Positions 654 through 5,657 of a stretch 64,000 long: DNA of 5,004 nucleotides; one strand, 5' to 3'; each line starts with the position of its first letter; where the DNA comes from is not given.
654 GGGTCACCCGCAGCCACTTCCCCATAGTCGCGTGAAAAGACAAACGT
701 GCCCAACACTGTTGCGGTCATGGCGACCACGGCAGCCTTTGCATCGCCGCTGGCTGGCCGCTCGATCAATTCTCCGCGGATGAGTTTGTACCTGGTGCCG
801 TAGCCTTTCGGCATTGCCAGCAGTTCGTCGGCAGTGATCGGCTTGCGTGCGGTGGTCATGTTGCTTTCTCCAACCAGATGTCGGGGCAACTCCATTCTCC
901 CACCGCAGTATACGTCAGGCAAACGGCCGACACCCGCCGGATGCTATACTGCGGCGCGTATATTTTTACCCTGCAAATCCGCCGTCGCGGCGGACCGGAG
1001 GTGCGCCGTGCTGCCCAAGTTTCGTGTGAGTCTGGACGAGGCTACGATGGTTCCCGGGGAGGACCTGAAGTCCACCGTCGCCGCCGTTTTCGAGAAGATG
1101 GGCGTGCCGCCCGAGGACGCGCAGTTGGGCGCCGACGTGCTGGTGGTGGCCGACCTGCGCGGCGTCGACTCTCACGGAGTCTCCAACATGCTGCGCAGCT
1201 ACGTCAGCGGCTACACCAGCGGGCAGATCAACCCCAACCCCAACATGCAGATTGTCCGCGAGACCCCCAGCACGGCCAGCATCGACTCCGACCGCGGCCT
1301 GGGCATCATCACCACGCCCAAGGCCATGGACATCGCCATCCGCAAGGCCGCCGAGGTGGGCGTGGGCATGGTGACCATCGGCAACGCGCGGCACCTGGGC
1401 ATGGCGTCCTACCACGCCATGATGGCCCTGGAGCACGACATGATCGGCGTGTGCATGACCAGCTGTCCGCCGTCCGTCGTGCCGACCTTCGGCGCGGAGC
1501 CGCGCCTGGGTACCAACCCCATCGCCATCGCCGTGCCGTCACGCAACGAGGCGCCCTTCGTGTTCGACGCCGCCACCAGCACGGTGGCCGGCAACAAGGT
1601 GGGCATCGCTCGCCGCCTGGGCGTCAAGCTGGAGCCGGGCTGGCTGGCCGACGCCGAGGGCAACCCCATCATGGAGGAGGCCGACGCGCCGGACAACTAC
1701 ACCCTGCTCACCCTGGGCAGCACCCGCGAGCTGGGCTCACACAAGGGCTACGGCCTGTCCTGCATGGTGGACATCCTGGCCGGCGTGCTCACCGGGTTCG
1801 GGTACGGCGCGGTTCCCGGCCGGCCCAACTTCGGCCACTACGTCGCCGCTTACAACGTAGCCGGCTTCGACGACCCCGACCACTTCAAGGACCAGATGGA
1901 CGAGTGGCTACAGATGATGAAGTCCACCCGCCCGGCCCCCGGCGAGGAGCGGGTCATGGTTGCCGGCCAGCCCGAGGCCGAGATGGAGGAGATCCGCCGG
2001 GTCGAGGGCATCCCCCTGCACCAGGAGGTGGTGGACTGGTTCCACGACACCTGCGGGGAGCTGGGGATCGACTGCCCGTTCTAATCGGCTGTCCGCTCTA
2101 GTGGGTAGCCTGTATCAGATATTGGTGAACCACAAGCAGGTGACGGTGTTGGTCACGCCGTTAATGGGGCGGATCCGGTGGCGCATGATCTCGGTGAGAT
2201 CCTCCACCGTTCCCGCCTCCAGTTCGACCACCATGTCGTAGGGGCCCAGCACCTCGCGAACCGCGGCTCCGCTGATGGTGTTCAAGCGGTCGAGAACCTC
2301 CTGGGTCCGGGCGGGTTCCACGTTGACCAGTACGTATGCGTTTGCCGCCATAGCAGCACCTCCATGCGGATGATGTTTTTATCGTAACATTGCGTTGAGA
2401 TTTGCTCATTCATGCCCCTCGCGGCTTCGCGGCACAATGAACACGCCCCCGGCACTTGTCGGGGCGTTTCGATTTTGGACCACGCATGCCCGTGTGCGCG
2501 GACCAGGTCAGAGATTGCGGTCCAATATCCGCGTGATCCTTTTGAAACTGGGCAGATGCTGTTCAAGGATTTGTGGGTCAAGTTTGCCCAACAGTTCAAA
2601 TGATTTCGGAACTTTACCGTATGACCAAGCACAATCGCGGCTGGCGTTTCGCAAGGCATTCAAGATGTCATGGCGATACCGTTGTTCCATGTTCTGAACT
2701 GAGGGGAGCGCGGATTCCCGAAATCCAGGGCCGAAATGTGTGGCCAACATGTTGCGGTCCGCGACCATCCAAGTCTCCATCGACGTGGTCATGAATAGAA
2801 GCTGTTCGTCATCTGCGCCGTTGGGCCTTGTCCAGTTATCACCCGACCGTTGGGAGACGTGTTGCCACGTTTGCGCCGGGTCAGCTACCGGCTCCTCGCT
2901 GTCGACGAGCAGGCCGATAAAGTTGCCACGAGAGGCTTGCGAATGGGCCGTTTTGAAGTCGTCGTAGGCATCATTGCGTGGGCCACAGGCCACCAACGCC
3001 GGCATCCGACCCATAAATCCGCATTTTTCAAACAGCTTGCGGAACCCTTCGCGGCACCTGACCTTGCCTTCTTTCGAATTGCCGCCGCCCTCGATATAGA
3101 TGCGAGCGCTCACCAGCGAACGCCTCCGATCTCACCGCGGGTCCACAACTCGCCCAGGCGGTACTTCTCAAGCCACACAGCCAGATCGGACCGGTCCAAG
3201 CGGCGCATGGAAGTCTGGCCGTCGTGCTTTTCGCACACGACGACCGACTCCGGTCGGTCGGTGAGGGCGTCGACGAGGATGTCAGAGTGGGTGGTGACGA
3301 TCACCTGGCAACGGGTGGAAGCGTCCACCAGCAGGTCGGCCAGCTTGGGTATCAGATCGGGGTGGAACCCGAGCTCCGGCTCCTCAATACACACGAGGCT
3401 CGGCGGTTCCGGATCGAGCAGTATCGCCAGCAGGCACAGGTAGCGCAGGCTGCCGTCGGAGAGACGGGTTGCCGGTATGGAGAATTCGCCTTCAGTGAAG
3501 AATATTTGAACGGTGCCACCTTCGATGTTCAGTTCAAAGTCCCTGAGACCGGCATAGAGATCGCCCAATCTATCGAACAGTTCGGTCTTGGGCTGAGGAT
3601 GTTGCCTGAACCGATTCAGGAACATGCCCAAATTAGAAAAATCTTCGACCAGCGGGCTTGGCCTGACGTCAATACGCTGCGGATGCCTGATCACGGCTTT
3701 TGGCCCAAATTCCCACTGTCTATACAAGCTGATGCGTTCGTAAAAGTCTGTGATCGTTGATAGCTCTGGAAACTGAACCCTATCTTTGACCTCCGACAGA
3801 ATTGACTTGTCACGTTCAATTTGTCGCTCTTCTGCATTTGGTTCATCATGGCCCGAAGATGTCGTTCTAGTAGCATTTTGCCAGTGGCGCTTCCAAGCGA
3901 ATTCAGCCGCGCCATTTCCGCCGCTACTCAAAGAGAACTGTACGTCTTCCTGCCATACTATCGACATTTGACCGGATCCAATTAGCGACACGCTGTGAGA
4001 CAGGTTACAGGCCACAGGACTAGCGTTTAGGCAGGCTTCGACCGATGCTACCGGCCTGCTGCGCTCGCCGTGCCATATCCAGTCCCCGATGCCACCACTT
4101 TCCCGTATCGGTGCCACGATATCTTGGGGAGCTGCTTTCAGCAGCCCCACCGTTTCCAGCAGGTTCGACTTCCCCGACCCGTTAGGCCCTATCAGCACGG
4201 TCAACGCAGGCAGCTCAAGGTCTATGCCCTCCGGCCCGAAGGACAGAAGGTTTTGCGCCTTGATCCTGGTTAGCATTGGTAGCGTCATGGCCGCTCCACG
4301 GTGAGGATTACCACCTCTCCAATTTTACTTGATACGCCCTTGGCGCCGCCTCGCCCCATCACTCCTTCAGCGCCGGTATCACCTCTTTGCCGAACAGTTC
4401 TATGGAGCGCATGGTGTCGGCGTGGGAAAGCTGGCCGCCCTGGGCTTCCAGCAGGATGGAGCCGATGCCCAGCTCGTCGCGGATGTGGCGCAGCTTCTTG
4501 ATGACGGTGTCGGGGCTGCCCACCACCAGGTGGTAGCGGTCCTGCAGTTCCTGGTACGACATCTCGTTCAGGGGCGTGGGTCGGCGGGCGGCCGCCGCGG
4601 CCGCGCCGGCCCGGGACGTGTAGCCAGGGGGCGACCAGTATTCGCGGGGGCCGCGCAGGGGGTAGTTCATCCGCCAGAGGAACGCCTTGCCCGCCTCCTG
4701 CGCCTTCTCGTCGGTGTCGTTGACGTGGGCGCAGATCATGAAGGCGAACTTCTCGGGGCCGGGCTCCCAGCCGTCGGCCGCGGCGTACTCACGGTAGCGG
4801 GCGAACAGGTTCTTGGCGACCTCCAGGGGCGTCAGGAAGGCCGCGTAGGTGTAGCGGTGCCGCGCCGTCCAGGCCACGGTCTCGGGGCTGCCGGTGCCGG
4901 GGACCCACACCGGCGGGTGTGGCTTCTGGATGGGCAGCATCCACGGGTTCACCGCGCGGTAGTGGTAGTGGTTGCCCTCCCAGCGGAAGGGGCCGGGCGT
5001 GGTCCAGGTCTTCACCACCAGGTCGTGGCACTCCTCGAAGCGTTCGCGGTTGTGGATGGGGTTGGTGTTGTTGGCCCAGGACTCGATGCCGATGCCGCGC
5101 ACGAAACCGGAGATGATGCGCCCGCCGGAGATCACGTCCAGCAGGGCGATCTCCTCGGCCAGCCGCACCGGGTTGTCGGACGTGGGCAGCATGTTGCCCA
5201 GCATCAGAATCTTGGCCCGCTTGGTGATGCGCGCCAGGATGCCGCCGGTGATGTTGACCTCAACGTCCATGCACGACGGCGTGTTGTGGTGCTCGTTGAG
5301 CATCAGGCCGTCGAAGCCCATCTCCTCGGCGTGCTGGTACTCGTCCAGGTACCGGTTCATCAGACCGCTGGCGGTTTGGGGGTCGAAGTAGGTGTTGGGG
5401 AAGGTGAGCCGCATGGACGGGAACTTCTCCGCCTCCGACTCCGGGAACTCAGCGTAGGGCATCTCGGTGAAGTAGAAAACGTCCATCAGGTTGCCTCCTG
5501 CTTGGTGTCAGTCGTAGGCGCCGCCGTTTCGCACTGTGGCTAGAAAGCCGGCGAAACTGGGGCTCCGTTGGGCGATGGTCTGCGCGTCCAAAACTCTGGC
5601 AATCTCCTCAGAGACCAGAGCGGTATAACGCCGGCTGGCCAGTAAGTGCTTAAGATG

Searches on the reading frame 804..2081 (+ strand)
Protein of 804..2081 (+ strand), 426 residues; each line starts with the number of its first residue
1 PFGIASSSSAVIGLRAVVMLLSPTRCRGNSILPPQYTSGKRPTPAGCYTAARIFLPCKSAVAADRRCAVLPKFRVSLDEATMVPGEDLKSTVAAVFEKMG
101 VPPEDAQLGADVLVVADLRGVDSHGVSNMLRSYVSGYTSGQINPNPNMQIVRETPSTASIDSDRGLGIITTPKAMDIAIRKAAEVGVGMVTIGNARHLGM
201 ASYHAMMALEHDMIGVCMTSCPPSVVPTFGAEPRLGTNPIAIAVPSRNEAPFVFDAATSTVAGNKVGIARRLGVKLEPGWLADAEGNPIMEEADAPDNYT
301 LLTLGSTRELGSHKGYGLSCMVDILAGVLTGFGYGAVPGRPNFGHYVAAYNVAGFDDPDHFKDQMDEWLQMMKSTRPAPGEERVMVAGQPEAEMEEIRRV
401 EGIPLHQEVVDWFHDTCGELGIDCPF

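Call 37: search_protein_families(library=ncbifam, proteins=[window:804-2081:+], max_evalue=0.00001)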
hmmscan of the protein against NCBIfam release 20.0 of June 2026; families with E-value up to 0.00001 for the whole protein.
window:804-2081:+ (426 aa): 5 families
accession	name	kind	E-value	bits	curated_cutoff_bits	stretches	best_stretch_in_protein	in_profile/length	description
NF040650.1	sulfolac_dhydr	equivalog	4.7e-68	229.9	500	1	86-423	6-336/339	L-sulfolactate dehydrogenase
NF007504.0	PRK10098.1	equivalog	7.4e-63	212.4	336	1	83-421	7-345/360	malate/lactate/ureidoglycolate dehydrogenase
NF011599.0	PRK15025.1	equivalog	2e-52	178.5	356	1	85-413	5-331/349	ureidoglycolate dehydrogenase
TIGR03175.1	AllD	equivalog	1e-49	169.5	496.2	1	85-412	5-330/349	ureidoglycolate dehydrogenase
NF009750.0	PRK13260.1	equivalog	4.8e-31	108.1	316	1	83-409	3-325/332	3-dehydro-L-gulonate 2-dehydrogenase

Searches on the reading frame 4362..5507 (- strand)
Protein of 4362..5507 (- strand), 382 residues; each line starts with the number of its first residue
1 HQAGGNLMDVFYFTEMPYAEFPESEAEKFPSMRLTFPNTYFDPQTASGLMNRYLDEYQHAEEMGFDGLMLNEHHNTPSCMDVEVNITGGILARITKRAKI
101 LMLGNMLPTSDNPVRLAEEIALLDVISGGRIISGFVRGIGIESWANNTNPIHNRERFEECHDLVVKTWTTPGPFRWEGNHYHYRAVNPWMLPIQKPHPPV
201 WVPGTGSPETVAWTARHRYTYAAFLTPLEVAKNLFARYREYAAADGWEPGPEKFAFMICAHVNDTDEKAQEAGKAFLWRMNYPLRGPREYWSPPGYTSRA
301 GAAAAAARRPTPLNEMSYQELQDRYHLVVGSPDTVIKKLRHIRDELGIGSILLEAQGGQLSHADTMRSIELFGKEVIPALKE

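Call 37: search_protein_families(library=ncbifam, proteins=[window:4362-5507:-], max_evalue=0.00001)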
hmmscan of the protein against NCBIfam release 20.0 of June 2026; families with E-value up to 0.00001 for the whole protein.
window:4362-5507:- (382 aa): 18 families
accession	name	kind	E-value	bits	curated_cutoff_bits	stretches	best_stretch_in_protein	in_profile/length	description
TIGR03858.1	LLM_2I7G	subfamily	3.7e-27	95.2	462.25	1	46-380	21-336/337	Atu2307/SP_0267 family LLM class monooxygenase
TIGR03619.1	F420_Rv2161c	subfamily_domain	6e-21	75.2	166.9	1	58-270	5-230/247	TIGR03619 family F420-dependent LLM class oxidoreductase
TIGR03560.1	F420_Rv1855c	subfamily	7.8e-20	71.6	231.4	1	45-246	10-216/227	TIGR03560 family F420-dependent LLM class oxidoreductase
NF052254.1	luciferase_Alph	exception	2.8e-18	66.2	600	1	39-278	9-247/354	luciferase subunit alpha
TIGR03558.1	oxido_grp_1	subfamily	1.3e-17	64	166.95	1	53-373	22-323/325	MsnO8 family LLM class oxidoreductase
TIGR04036.1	LLM_CE1758_fam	subfamily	2.5e-17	62.7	479.1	1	54-247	31-225/355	CE1758 family FMN-dependent luciferase-like monooxygenase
NF052255.1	luciferase_Beta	exception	3.4e-15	55.9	500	1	34-277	5-249/325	luciferase subunit beta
TIGR04027.1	LLM_KPN_01858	hypoth_equivalog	4.9e-14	52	412.9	1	39-169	8-139/326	putative FMN-dependent luciferase-like monooxygenase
TIGR03565.1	alk_sulf_monoox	equivalog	5.9e-14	51.9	518.2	1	58-276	34-243/346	FMNH2-dependent alkanesulfonate monooxygenase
TIGR04020.1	seco_metab_LLM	subfamily_domain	6.3e-14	51.8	244.45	1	50-275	15-244/341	MupA/Atu3671 family FMN-dependent luciferase-like monooxygenase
NF001939.1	PRK00719.1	subfamily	2.3e-12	46.4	510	1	58-276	34-243/373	alkanesulfonate monooxygenase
TIGR03621.1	F420_MSMEG_2516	subfamily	7.7e-10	38.4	213.15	1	51-207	14-160/295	TIGR03621 family F420-dependent LLM class oxidoreductase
TIGR03571.1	lucif_BA3436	subfamily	1.7e-09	37.4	303.9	1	34-263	15-240/304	TIGR03571 family LLM class oxidoreductase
TIGR04021.1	LLM_DMSO2_sfnG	equivalog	3e-08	33.4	382.95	1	58-382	35-347/350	dimethylsulfone monooxygenase SfnG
TIGR03555.1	F420_mer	equivalog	6.3e-07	29.1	348.7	0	59-137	20-92/325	5,10-methylenetetrahydromethanopterin reductase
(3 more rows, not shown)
